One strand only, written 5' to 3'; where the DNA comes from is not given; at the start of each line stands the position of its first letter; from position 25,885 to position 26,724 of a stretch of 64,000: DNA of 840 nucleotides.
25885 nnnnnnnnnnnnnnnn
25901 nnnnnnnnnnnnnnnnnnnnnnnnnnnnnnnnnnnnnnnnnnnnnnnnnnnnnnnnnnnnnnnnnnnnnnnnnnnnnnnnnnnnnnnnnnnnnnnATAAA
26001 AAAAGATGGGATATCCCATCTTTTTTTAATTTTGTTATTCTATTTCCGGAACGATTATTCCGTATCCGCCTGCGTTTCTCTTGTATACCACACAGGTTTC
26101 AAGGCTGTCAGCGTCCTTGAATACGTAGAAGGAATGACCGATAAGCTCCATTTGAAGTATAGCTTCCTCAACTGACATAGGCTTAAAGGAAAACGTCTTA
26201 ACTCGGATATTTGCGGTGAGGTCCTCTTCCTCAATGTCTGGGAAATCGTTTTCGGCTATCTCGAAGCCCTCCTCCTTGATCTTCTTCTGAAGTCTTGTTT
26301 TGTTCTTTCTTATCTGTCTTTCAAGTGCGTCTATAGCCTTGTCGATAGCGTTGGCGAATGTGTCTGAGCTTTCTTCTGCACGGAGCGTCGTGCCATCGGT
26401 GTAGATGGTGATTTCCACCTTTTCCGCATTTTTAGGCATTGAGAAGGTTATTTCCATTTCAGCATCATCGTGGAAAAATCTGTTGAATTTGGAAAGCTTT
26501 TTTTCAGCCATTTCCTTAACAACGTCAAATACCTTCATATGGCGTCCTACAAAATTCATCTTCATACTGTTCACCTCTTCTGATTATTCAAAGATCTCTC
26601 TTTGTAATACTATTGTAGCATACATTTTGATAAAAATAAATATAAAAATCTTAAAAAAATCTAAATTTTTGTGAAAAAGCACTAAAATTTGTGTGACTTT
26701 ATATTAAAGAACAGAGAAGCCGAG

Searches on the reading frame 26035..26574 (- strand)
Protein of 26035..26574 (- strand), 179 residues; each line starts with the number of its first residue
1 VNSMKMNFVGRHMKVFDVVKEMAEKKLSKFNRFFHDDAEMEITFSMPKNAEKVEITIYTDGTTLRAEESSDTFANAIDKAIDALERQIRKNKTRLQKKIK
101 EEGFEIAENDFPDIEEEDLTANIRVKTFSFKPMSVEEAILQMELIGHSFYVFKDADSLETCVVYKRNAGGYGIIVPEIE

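Call 89: search_protein_families(library=pfam, proteins=[window:26035-26574:-], max_evalue=0.0001)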
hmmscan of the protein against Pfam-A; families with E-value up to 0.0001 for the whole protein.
window:26035-26574:- (179 aa): 2 families
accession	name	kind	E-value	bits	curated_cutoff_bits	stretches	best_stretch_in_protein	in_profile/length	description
PF16321.10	Ribosom_S30AE_C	-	1.4e-24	85.9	25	1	123-173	7-57/57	Sigma 54 modulation/S30EA ribosomal protein C terminus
PF02482.25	Ribosomal_S30AE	-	1.1e-23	84.2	23.7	1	7-96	2-88/88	Sigma 54 modulation protein / S30EA ribosomal protein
